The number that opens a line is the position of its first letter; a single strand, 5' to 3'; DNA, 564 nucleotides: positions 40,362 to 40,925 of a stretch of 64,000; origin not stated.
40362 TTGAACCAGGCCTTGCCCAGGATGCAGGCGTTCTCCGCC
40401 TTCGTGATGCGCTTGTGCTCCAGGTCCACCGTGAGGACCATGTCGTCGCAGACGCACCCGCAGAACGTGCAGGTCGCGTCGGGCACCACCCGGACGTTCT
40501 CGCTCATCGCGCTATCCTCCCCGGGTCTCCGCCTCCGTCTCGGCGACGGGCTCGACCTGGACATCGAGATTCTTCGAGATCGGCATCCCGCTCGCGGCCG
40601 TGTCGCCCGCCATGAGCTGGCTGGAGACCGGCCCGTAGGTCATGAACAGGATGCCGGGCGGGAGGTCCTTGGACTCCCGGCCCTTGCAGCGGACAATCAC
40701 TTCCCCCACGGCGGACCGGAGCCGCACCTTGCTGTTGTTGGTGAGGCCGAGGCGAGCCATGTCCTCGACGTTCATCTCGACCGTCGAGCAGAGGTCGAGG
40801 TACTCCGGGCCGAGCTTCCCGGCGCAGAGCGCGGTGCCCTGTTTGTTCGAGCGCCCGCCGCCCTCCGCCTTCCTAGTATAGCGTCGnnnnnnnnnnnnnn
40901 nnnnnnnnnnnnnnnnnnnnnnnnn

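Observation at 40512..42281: FprA-type NADPH flavoprotein and FwdD form one reading frame interrupted only by a TAG, and FwdD homology has no start codon of its own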

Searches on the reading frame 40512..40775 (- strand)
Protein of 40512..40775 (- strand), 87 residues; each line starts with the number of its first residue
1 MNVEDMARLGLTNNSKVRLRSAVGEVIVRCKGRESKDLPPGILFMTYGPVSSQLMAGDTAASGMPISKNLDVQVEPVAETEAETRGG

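Call 5: search_protein_families(library=pfam, proteins=[window:40512-40775:-], max_evalue=0.1)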
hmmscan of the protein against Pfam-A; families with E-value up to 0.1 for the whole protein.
window:40512-40775:- (87 aa): 1 family
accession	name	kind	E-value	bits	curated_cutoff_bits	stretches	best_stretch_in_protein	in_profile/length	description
PF01568.27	Molydop_binding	-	8.8e-09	35.8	26.8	1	1-60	34-83/110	Molydopterin dinucleotide binding domain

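Call 6: search_protein_families(library=ncbifam, proteins=[window:40512-40775:-], max_evalue=0.1)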
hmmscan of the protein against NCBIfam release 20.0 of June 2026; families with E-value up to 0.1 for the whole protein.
window:40512-40775:- (87 aa): 4 families
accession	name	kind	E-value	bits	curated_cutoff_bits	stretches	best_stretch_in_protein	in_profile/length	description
NF042908.1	FMD_DH_FwdD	exception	2.1e-13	50.5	175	1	1-79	35-113/129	tungsten-dependent formylmethanofuran dehydrogenase subunit FwdD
TIGR01706.1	NAPA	equivalog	0.00046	18.6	930.55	1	1-73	750-821/830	periplasmic nitrate reductase subunit alpha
NF010055.0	PRK13532.1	equivalog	0.0016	16.7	904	1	1-73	750-821/830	nitrate reductase catalytic subunit NapA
TIGR01591.1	Fdh-alpha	equivalog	0.082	11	666.25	1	2-73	598-671/672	formate dehydrogenase subunit alpha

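Call 9: find_encoding_contigs(protein=window:40512-40775:-, flank=10000, max_places=6)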
Protein window:40512-40775:- (87 aa): 1 contig read that carries it; 1 place shown.
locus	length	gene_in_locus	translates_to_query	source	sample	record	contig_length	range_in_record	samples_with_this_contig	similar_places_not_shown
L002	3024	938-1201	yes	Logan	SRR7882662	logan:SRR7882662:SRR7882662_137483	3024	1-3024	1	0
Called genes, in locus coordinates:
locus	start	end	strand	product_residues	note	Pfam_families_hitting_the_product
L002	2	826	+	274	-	?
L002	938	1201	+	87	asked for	PF01568:Molydop_binding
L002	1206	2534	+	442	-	-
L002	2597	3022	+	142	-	?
